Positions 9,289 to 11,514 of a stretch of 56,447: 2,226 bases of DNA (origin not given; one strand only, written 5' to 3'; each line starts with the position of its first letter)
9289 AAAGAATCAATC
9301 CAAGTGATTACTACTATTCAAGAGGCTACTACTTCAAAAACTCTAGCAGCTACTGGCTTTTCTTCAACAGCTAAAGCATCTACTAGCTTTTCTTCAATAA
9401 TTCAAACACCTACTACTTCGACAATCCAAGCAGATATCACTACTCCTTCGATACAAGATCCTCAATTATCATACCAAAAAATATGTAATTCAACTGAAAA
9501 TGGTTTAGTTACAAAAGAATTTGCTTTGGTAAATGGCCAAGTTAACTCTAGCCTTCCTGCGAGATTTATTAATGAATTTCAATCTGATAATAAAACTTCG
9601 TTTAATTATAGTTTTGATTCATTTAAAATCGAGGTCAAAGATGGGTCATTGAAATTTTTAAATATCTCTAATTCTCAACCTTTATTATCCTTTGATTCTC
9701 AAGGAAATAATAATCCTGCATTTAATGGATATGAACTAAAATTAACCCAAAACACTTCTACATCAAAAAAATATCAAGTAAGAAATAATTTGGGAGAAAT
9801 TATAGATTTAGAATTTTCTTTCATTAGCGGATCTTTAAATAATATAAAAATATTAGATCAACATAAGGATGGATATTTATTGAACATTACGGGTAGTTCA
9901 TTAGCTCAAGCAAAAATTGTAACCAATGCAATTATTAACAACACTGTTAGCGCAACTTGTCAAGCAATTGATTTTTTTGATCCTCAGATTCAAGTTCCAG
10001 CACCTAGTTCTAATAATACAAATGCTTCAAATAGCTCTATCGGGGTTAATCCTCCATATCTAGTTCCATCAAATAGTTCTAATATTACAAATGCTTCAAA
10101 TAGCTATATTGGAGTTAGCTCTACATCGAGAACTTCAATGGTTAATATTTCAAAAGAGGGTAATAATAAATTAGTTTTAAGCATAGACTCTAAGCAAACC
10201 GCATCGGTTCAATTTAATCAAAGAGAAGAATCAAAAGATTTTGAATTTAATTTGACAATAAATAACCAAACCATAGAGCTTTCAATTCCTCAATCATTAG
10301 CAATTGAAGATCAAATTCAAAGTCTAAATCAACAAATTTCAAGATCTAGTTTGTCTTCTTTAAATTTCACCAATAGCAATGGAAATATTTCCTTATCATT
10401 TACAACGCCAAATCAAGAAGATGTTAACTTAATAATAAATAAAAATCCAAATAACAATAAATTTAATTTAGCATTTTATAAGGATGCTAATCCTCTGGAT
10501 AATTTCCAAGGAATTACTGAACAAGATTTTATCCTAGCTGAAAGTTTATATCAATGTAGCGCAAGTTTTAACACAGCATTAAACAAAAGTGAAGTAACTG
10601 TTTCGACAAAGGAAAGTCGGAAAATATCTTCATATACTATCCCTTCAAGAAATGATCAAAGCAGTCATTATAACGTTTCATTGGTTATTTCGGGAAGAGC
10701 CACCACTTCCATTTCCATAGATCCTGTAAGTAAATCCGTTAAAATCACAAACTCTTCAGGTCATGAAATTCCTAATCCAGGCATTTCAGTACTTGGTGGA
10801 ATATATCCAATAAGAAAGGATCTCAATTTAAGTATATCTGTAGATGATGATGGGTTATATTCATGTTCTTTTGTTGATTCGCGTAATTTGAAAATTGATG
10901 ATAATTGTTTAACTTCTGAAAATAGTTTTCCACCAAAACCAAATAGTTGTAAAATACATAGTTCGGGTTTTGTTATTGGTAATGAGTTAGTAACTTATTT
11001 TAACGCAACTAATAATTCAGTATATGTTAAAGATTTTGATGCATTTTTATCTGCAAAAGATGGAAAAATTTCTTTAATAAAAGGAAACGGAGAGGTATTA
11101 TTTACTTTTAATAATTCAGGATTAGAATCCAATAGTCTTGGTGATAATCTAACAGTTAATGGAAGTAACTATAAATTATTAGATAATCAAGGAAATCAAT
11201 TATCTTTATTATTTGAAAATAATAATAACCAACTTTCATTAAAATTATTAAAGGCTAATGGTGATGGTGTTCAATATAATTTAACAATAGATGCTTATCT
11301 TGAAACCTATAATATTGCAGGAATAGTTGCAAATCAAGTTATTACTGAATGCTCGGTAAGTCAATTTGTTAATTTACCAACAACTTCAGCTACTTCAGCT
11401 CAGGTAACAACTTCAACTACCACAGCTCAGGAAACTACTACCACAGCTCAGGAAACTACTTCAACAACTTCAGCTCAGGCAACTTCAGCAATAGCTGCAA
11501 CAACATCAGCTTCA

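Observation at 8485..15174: Orphan 2,229-aa protein laid out like a eukaryotic type-I membrane glycoprotein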

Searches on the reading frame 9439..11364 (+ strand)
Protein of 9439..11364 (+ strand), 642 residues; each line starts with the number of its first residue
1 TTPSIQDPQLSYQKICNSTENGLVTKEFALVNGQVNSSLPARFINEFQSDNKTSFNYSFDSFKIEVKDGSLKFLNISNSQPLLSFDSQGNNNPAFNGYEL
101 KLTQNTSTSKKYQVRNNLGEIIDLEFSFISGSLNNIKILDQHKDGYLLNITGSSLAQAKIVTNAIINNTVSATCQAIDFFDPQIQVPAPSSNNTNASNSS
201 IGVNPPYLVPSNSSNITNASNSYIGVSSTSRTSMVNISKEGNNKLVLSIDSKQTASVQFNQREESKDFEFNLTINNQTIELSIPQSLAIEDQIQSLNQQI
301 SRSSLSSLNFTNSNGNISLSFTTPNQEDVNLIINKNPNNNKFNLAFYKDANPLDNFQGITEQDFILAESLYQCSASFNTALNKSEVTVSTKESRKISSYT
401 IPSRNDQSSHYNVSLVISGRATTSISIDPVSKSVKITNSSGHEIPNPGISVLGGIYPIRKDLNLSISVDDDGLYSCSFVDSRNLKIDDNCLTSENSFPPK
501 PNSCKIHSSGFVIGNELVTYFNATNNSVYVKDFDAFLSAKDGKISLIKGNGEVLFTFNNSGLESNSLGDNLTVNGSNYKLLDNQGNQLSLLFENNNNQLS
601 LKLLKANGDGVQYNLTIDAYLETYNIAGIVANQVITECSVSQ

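Call 67: search_solved_structures(query=A2, max_evalue=1)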
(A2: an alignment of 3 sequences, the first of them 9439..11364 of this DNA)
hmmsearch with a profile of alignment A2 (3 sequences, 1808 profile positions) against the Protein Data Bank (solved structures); distinct sequences matched with E-value up to 1: 0.

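Call 81: predict_structure(alignment_id=A2)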
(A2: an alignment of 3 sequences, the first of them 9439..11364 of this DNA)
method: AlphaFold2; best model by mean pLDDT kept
length: 642 residues; sequences in the alignment: 3
mean_pLDDT: 52.6   pTM: 0.30
mean pLDDT of the five models: 52.6, 48.7, 48.7, 46.1, 45.1
residues with pLDDT >= 90: 7; 70-90: 149; 50-70: 167; < 50: 319
segments of 3 or more residues with pLDDT < 50: 1-52, 142-147, 154-232, 363-370, 392-395, 402-410, 417-421, 442-452, 471-473, 488-543, 545-552, 559-561, 569-590, 592-601, 608-642
pLDDT, mean of each block of 10 residues (from residue 1): 34 41 41 41 38 53 66 72 77 62 85 71 75 67 49 47 33 25 24 28 24 24 25 64 79 83 66 86 82 88 83 86 78 78 79 61 42 54 55 51 45 51 55 55 43 52 59 56 52 37 25 26 28 35 45 51 53 45 43 45 50 42 34 31 24
secondary structure, 60 per line:
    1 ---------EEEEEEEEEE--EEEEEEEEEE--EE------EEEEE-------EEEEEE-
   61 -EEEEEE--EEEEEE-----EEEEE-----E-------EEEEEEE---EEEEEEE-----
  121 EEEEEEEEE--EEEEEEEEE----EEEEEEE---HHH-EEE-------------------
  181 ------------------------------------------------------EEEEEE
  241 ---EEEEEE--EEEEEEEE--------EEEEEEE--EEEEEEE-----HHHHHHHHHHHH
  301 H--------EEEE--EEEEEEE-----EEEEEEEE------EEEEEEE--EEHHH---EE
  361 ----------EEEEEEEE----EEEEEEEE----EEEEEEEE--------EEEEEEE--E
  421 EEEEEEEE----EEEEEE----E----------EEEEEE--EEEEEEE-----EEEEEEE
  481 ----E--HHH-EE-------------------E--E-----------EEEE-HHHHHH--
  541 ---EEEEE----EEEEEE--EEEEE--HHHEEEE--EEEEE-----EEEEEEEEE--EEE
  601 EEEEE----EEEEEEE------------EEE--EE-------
elements in order (helices of 4 or more, strands of 3 or more residues): E10-19 E22-31 E42-46 E54-59 E62-67 E70-75 E81-85 E99-105 E109-115 E121-129 E132-140 E145-151 E159-161 E235-240 E244-249 E252-259 E268-274 E277-283 H289-301 E310-313 E316-322 E328-335 E342-348 E371-378 E383-390 E395-402 E411-417 E420-428 E433-438 E454-459 E462-468 E474-480 E528-531 H533-538 E544-548 E553-558 E561-565 E571-574 E577-581 E587-595 E598-605 E610-616 E629-631

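Call 84: fold_search(model_id=the predicted structure, library=pdb)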
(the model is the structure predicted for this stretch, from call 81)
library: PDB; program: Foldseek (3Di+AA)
matches with E <= 10: 969; with E <= 0.001: 46
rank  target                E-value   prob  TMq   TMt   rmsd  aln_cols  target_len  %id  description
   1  6jp6_A                4.1e-06  0.77  0.08  0.06  30.9       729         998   10  The X-ray structure of yeast tRNA methyltransferase complex of Trm7 and Trm734 essential for 2'-O-methylation at the f (released 2019-10-02)
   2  6ske_A                6.6e-06  0.90  0.10  0.05  29.2       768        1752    9  Teneurin 2 in complex with Latrophilin 2 Lec domain (released 2020-02-12)
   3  6fb3_A                7.5e-06  0.96  0.11  0.05  28.4       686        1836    9  Teneurin 2 Partial Extracellular Domain (released 2018-03-28)
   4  8y6p                  8.7e-06  0.77  0.08  0.06  24.9       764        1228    7  Structure of the auto-inhibited Dark monomer (released 2024-04-10)
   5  8qja_D                1.4e-05  0.47  0.08  0.06  31.6       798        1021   10  T6SS-linked Rhs repeat protein - Advenella mimigardefordensis VgrG-Rhs core (released 2024-09-25)
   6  9n6z_LQ               2.0e-05  0.69  0.09  0.08  28.8       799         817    9  SSU processome maturation and disassembly, State D (released 2025-11-05)
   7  6zqa_UL               2.0e-05  0.66  0.07  0.06  30.5       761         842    9  Cryo-EM structure of the 90S pre-ribosome from Saccharomyces cerevisiae, state A (Poly-Ala) (released 2020-09-23)
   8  9ifo_A                2.8e-05  0.75  0.09  0.06  28.1       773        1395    9  Structure of Teneurin-Like Protein (TLP) (released 2026-03-11)
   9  9n6v_LQ               3.0e-05  0.63  0.09  0.07  29.1       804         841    9  SSU processome maturation and disassembly, State A (released 2025-11-05)
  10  6ke6_B2               3.2e-05  0.66  0.09  0.07  28.4       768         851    8  3.4 angstrom cryo-EM structure of yeast 90S small subunit preribosome (released 2020-08-05)
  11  7pq5                  3.7e-05  0.63  0.10  0.07  31.0       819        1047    8  Photorhabdus laumondii T6SS-associated Rhs protein carrying the Tre23 toxin domain (released 2021-12-01)
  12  6u42_5L               6.1e-05  0.57  0.08  0.08  28.9       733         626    9  Natively decorated ciliary doublet microtubule (released 2019-11-13)
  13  6eoj_A                6.7e-05  0.57  0.09  0.05  30.7       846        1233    8  PolyA polymerase module of the cleavage and polyadenylation factor (CPF) from Saccharomyces cerevisiae (released 2017-11-15)
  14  9n74_LQ               7.3e-05  0.44  0.07  0.06  30.8       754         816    9  SSU processome maturation and disassembly, State H (released 2025-10-29)
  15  8r54_A                7.7e-05  0.80  0.11  0.05  29.2       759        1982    8  Mouse teneurin-3 non-compact subunit - A0B0 isoform (released 2024-05-08)
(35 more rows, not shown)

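Call 99: find_related_loci(query=A2, collection=viral_contigs, flank=5000)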
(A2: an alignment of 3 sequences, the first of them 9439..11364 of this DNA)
Query A2 (642 aa) in viral_contigs; peptide patterns used: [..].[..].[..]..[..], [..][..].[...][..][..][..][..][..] (x = any residue, [..] = any of these).
186 stretches matched a pattern, but none encodes a relative of the query by tblastn (E <= 1e-3).

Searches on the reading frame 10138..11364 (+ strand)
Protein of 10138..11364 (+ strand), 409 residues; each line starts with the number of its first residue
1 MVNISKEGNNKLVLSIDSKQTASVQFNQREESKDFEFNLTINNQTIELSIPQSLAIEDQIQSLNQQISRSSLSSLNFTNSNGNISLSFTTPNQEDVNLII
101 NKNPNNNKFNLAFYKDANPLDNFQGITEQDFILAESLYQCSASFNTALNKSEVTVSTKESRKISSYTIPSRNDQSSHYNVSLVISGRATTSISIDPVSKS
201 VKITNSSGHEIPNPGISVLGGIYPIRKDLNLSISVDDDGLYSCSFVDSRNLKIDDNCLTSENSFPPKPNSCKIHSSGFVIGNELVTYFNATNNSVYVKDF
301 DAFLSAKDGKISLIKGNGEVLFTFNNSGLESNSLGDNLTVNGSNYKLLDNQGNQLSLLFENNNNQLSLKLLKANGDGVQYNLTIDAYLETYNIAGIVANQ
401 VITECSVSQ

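Call 71: find_homologous_proteins(query=A3, max_evalue=0.001)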
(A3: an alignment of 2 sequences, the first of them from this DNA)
Query A3 (2 sequences) (409 aa, profile of the alignment): 1 proteins with E <= 0.001 among 8000 candidates.
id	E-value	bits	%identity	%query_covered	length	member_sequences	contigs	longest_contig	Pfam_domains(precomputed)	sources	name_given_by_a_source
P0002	1.8e-28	118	84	24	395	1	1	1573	-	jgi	-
